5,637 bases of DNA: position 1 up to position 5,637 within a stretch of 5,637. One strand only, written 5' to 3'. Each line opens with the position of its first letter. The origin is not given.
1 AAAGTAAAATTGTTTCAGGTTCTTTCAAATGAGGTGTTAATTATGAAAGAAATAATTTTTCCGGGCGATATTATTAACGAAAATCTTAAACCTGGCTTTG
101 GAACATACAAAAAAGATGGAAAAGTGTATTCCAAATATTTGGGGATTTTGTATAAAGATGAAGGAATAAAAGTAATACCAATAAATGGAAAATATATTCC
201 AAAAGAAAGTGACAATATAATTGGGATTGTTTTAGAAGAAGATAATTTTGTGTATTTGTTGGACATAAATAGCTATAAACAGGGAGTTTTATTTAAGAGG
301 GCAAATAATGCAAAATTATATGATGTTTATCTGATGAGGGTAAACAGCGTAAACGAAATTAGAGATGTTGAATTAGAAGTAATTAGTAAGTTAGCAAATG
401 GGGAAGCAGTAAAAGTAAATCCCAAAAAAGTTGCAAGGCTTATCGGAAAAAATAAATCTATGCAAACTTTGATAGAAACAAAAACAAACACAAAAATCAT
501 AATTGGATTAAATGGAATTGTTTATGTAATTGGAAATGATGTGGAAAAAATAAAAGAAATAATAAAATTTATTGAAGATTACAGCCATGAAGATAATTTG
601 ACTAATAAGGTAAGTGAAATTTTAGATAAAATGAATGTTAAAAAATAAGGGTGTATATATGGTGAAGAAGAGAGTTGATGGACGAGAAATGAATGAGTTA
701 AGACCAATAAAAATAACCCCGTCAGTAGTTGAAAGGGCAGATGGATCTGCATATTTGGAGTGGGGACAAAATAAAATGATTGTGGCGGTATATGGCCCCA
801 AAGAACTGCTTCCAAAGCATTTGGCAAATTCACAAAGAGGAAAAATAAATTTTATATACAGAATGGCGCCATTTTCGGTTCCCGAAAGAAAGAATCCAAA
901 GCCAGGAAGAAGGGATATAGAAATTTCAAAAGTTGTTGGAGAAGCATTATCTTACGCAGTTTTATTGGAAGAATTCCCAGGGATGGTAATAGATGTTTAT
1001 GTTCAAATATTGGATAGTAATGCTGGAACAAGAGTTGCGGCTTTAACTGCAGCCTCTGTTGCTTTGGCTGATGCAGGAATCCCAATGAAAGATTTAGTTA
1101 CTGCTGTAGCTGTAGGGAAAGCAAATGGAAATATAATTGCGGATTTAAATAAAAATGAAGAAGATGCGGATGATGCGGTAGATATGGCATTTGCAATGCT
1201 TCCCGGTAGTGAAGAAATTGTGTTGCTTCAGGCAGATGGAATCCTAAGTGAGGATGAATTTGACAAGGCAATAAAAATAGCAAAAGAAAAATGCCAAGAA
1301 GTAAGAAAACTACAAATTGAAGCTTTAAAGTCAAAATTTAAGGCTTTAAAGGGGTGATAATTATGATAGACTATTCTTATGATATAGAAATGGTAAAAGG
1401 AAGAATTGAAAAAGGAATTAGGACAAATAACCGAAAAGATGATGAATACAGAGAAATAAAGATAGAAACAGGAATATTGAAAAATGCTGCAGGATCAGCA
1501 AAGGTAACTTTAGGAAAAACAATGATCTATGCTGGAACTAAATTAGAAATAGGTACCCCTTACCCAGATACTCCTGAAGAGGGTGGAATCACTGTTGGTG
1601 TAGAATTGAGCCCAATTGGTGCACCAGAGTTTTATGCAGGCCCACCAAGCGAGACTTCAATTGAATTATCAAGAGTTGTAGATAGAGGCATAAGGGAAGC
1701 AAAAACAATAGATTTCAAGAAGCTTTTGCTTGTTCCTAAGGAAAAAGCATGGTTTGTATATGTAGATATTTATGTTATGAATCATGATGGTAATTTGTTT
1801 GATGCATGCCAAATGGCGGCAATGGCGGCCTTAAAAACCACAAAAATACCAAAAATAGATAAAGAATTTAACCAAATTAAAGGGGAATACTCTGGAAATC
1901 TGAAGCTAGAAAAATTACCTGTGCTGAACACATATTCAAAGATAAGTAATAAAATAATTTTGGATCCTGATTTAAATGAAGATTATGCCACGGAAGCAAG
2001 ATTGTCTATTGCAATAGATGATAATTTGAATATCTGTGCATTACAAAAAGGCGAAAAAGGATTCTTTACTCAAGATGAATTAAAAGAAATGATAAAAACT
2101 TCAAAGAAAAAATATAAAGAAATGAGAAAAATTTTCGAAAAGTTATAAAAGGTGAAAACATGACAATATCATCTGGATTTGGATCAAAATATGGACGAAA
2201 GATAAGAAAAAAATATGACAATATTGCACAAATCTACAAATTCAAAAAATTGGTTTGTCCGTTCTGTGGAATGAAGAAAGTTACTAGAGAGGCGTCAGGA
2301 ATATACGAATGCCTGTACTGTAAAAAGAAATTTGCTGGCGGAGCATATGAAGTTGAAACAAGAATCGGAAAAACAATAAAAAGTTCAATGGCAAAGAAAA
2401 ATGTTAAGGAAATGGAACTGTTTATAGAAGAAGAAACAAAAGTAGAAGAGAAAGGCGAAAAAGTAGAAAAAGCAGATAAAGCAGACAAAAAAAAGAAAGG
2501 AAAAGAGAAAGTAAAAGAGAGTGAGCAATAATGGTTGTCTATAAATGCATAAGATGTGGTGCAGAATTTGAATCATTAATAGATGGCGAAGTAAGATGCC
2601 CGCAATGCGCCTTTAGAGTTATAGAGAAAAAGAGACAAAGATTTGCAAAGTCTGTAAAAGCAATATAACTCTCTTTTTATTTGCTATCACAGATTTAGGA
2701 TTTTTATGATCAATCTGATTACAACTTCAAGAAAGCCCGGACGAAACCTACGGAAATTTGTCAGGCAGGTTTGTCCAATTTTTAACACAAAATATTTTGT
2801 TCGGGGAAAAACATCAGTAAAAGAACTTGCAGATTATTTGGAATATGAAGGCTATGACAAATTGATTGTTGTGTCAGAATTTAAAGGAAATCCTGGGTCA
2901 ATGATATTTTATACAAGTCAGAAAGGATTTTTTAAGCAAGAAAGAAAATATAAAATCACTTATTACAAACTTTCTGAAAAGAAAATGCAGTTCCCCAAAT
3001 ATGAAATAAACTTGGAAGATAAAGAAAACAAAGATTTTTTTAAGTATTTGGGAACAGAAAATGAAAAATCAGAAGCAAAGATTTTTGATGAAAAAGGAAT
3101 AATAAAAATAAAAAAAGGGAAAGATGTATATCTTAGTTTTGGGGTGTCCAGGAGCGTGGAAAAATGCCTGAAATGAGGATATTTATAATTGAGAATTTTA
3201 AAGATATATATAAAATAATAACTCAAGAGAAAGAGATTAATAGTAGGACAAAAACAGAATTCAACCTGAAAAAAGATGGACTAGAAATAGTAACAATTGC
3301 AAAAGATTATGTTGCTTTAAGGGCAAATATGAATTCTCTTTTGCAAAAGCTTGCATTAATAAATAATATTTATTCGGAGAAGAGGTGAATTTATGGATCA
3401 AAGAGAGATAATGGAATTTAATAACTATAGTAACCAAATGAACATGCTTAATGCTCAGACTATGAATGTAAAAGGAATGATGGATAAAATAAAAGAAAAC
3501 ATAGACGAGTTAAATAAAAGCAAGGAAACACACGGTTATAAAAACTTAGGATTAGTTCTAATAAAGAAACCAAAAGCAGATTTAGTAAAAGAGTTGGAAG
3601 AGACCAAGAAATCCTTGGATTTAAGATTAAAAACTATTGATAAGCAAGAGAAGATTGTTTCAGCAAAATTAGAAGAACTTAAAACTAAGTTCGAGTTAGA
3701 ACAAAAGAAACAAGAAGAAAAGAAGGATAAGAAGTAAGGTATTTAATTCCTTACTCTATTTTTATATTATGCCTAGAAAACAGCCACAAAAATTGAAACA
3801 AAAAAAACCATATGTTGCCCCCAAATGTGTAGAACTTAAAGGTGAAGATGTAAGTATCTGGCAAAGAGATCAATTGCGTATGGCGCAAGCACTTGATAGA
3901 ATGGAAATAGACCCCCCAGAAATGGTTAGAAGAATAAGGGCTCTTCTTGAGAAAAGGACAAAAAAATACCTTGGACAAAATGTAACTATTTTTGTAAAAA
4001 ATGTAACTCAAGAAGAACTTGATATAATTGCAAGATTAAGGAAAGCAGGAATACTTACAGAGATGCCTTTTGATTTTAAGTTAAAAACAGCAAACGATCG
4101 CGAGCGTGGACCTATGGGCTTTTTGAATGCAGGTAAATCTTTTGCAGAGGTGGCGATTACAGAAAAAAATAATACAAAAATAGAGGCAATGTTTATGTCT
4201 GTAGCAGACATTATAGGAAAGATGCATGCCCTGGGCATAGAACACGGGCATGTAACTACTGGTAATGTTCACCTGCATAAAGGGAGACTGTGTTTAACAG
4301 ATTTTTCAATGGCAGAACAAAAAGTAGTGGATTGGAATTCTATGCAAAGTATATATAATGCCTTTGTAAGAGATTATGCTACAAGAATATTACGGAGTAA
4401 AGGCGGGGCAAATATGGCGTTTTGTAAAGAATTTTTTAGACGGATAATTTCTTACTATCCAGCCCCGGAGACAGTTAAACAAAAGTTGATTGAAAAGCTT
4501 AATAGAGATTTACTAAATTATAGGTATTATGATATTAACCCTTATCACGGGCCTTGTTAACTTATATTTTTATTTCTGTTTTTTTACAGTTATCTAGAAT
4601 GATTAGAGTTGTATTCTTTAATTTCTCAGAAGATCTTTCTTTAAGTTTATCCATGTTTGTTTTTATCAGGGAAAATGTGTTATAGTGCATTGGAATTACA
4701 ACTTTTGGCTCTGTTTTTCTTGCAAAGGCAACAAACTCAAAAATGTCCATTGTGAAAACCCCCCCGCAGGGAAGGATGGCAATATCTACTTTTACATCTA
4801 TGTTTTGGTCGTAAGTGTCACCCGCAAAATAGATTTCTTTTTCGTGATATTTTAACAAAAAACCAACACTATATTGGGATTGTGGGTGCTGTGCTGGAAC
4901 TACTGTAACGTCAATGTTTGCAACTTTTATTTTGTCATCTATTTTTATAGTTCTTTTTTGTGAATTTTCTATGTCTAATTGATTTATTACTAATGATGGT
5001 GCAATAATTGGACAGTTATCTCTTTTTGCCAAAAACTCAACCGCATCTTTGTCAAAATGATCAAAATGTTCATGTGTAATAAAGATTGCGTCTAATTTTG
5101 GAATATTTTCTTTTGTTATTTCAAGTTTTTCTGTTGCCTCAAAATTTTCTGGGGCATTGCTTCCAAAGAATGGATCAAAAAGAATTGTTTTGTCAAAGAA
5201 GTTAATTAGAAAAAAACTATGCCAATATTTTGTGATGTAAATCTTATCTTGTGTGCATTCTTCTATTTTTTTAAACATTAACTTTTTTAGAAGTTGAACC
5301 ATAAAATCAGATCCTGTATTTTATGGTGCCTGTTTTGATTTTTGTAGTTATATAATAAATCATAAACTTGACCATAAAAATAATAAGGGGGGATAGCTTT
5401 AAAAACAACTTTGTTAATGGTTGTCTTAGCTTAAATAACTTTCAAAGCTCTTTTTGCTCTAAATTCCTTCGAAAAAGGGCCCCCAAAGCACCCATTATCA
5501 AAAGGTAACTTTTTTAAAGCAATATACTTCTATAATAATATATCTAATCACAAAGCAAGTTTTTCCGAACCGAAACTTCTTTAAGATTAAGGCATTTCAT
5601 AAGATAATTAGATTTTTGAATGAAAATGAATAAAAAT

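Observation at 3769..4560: Bud32-like kinase-fold protein with catalytic Asp replaced by His, appended to the exosome/KEOPS superoperon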

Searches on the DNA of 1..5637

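Call 83: search_rna_families(source=window, threshold=evalue, max_evalue=1)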
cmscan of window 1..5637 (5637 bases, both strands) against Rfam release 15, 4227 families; matches with E-value up to 1: 0.
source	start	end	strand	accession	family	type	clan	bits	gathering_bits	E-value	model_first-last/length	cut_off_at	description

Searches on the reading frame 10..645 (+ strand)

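Call 4: search_protein_families(library=pfam, proteins=[window:10-645:+], max_evalue=1)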
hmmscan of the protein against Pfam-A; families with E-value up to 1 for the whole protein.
window:10-645:+ (212 aa): 10 families
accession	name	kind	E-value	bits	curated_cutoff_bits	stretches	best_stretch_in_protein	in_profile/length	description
PF22625.2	ECR1_N_2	-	1.3e-07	31.7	27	1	14-58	2-50/51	Exosome RNA binding protein RRP4 N-terminal domain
PF14382.12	ECR1_N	-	2e-05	24.7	27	1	16-47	2-35/38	Exosome complex exonuclease RRP4 N-terminal region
PF00013.35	KH_1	-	3.3e-05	24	21.5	1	134-189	4-65/66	KH domain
PF15985.11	KH_6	-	3.9e-05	24.3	27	1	134-177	4-45/47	KH domain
PF21262.3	RRP40_S1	-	0.002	18.5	27.1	1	62-94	1-33/83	Exosome complex component RRP40, S1 domain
PF21800.4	KH_KRR1_2nd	-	0.0043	17.5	27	1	135-190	16-69/91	KRR1 small subunit processome component, second KH domain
PF19059.5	DUF5755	-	0.05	14.2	25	1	38-88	9-58/91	Family of unknown function (DUF5755)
PF07061.16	Swi5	-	0.061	13.9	22.1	1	100-136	32-68/80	Swi5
PF03127.19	GAT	-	0.11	13.2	31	0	111-157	11-60/77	GAT domain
PF00123.25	Hormone_2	-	0.27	11.7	21.2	0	197-212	6-21/28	Peptide hormone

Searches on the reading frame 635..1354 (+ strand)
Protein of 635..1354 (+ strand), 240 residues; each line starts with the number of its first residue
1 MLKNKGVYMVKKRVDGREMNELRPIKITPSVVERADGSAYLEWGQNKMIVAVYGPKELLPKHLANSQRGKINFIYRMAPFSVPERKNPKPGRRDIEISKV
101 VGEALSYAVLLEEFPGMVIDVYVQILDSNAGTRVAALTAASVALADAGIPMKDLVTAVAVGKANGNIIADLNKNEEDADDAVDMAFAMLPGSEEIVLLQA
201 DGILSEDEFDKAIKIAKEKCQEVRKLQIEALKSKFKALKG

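Call 4: search_protein_families(library=pfam, proteins=[window:635-1354:+], max_evalue=1)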
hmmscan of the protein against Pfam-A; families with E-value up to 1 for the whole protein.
window:635-1354:+ (240 aa): 3 families
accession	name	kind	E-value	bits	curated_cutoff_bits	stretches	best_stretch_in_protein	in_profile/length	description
PF01138.27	RNase_PH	-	1.3e-32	113.3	25.5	1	21-150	1-130/130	3' exoribonuclease family, domain 1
PF03725.20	RNase_PH_C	-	4.9e-13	49.3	20.8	1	153-218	1-66/67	3' exoribonuclease family, domain 2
PF13838.12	Clathrin_H_link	-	0.21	12.1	27.8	1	189-223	2-37/66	Clathrin-H-link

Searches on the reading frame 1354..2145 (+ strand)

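Call 4: search_protein_families(library=pfam, proteins=[window:1354-2145:+], max_evalue=1)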
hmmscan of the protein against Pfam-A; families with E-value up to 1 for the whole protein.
window:1354-2145:+ (264 aa): 3 families
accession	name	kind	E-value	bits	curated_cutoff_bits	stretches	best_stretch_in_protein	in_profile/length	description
PF01138.27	RNase_PH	-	2.4e-33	115.8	25.5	1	31-166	1-130/130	3' exoribonuclease family, domain 1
PF03725.20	RNase_PH_C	-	9.1e-14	51.6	20.8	1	188-252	2-66/67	3' exoribonuclease family, domain 2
PF05698.19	Trigger_C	-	0.028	14.9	22.7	1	168-262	46-136/162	Bacterial trigger factor protein (TF) C-terminus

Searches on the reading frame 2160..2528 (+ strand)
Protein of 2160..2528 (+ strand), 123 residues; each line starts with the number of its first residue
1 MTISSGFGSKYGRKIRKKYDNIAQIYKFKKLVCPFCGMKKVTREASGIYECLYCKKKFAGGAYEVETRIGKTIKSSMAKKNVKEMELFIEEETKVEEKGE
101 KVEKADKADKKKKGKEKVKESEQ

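Call 4: search_protein_families(library=pfam, proteins=[window:2160-2528:+], max_evalue=1)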
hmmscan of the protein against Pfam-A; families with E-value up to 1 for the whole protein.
window:2160-2528:+ (123 aa): 11 families
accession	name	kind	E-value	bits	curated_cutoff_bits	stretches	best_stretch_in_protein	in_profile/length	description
PF01780.25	Ribosomal_L37ae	-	1.1e-20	74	21.9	1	4-79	8-82/85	Ribosomal L37ae protein family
PF11672.13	DUF3268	-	0.0024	18.6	28.4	1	31-85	3-64/121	zinc-finger-containing domain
PF14354.12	Lar_restr_allev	-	0.0041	17.8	28.6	1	32-56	5-30/58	Restriction alleviation protein Lar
PF20505.3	DUF6731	-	0.0082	16.1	27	1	16-108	153-247/295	Family of unknown function (DUF6731)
PF12760.12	Zn_ribbon_IS1595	-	0.011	16.1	25.4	1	31-56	19-45/46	Transposase zinc-ribbon domain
PF13465.12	zf-H2C2_2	-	0.11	13.4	40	0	38-59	6-25/26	Zinc-finger double domain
PF02892.21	zf-BED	-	0.13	12.8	20.6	0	46-61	14-29/44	BED zinc finger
PF25169.1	DUF7830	-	0.19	12.1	27.5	0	14-38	19-42/72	Domain of unknown function (DUF7830)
PF02748.20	PyrI_C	-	0.26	11.6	23.4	1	41-58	26-43/48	Aspartate carbamoyltransferase regulatory chain, metal binding domain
PF13894.12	zf-C2H2_4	-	0.46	11.8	27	0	49-59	1-11/24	C2H2-type zinc finger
PF23455.1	DUF7129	-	0.81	9.9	30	0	46-59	9-22/45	Domain of unknown function (DUF7129)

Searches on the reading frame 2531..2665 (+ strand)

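Call 4: search_protein_families(library=pfam, proteins=[window:2531-2665:+], max_evalue=1)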
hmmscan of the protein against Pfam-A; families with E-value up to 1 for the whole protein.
window:2531-2665:+ (45 aa): 30 families (the best 25 are shown)
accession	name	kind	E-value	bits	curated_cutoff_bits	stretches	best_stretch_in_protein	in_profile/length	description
PF03604.18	Zn_ribbon_RPAB4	-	3.5e-07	30.2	24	1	4-35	1-32/32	DNA directed RNA polymerase, 7 kDa subunit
PF09723.15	Zn_ribbon_8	-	7.4e-05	23.1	34.4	1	4-27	6-33/41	Zinc ribbon domain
PF02318.22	FYVE_2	-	0.0046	17.6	27.2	1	4-34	55-85/118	FYVE-type zinc finger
PF04438.22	zf-HIT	-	0.008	16.4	24.7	0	4-12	14-22/30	HIT zinc finger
PF23455.1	DUF7129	-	0.011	16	30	1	3-28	11-35/45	Domain of unknown function (DUF7129)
PF17283.8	Zn_ribbon_SprT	-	0.018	15.5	28.1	1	3-27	4-31/38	SprT-like zinc ribbon domain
PF23470.1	Zn_ribbon_PF0610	-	0.018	15.3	26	1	5-36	3-34/39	PF0610 rubredoxin-like zinc beta-ribbon domain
PF22191.2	IBR_1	-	0.018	15.3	27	1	21-34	4-17/47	IBR domain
PF01155.25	HypA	-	0.019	15.5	28.9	1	3-29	70-95/112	Hydrogenase/urease nickel incorporation, metallochaperone, hypA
PF13248.11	Zn_ribbon_3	-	0.02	14.8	27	1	20-27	2-9/26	zinc-ribbon domain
PF13240.11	Zn_Ribbon_1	-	0.021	15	25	0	18-27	11-20/23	zinc-ribbon domain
PF13894.12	zf-C2H2_4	-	0.025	15.7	27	0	4-15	1-12/24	C2H2-type zinc finger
PF06827.20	zf-FPG_IleRS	-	0.025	14.9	21.3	1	5-27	3-28/30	Zinc finger found in FPG and IleRS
PF12773.13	DZR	-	0.027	15.1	27.3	1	6-33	15-37/45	Double zinc ribbon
PF13717.11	Zn_ribbon_4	-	0.029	14.8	30.3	0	21-28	3-10/36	zinc-ribbon domain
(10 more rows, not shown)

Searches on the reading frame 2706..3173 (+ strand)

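Call 4: search_protein_families(library=pfam, proteins=[window:2706-3173:+], max_evalue=1)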
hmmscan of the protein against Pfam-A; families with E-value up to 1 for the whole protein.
window:2706-3173:+ (156 aa): 0 families

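Call 5: search_protein_families(library=ncbifam, proteins=[window:2706-3173:+], max_evalue=1)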
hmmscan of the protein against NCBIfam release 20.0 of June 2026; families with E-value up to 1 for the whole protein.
window:2706-3173:+ (156 aa): 4 families
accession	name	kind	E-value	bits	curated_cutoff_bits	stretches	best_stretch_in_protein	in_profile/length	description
NF002093.0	PRK00933.1-3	equivalog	1.4e-16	61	171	1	4-119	2-114/161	rRNA maturation protein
NF002092.0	PRK00933.1-2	equivalog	3.5e-13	49.7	215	1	4-72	2-65/164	rRNA maturation protein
NF002094.0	PRK00933.1-4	equivalog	1.4e-11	44.5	300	1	4-72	2-65/169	rRNA maturation protein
NF003053.0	PRK03972.1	equivalog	4.2e-10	39.6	246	1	4-72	3-72/208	ribosomal biogenesis protein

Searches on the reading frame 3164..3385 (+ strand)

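Call 4: search_protein_families(library=pfam, proteins=[window:3164-3385:+], max_evalue=1)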
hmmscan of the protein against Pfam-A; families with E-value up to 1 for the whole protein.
window:3164-3385:+ (74 aa): 2 families
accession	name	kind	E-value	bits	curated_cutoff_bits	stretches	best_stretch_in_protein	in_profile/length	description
PF09341.15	Pcc1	-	3.6e-06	27.8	20.9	1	15-69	17-73/75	Transcription factor Pcc1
PF21811.2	RdfA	-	0.023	14.9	27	1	11-54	60-104/195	Rod-determining factor A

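Call 5: search_protein_families(library=ncbifam, proteins=[window:3164-3385:+], max_evalue=1)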
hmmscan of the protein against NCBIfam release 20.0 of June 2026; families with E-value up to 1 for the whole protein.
window:3164-3385:+ (74 aa): 2 families
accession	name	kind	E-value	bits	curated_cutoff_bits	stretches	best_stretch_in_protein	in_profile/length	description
NF011470.1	PRK14887.1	equivalog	6.2e-05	23.5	27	1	15-69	18-74/76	KEOPS complex subunit Pcc1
NF040853.1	KEOPS_Pcc1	equivalog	0.0021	18.1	140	1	27-61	33-67/78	KEOPS complex subunit Pcc1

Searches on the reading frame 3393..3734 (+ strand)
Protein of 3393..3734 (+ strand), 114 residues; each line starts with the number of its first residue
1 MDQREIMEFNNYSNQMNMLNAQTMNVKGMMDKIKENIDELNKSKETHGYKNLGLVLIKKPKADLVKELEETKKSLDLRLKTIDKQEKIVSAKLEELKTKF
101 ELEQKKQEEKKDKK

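Call 4: search_protein_families(library=pfam, proteins=[window:3393-3734:+], max_evalue=1)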
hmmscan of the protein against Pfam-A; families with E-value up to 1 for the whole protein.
window:3393-3734:+ (114 aa): 6 families
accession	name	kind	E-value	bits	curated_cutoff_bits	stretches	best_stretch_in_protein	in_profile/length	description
PF01920.25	Prefoldin_2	-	2e-13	50.7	27.6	1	3-104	1-103/106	Prefoldin subunit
PF09935.14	DUF2167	-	0.016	14.9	25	1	20-60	75-116/238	Protein of unknown function (DUF2167)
PF10372.14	CdaS_N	-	0.021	15.3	27.2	1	59-101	9-51/69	Diadenylate cyclase CdaS, N-terminal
PF00804.31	Syntaxin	-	0.15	12.3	26.7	0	14-107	2-81/157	Syntaxin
PF05377.16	FlaC_arch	-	0.26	12.2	27.8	1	8-40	8-40/55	Flagella accessory protein C (FlaC)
PF02996.22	Prefoldin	-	0.72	10.2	23.2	0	15-45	4-34/120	Prefoldin subunit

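Call 5: search_protein_families(library=ncbifam, proteins=[window:3393-3734:+], max_evalue=1)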
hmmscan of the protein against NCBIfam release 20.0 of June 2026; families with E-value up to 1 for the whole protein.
window:3393-3734:+ (114 aa): 6 families
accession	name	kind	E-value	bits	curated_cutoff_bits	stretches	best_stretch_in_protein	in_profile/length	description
TIGR02338.1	gimC_beta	equivalog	1.7e-14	53.7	73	1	3-100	6-104/110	prefoldin subunit beta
TIGR00293.1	TIGR00293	equivalog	0.0004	20.5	53.9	1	6-49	5-48/129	prefoldin subunit alpha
TIGR04211.1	SH3_and_anchor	equivalog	0.01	15.5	65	1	3-113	55-161/198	TIGR04211 family SH3 domain-containing protein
TIGR02911.1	sulfite_red_B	equivalog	0.069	12.2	288.6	1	24-95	112-182/261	anaerobic sulfite reductase subunit AsrB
NF003721.0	PRK05329.1-4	equivalog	0.077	11.9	403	1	13-97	42-120/428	glycerol-3-phosphate dehydrogenase subunit GlpB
NF009120.0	PRK12472.1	subfamily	0.21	10.3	369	1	59-110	221-270/508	hypothetical protein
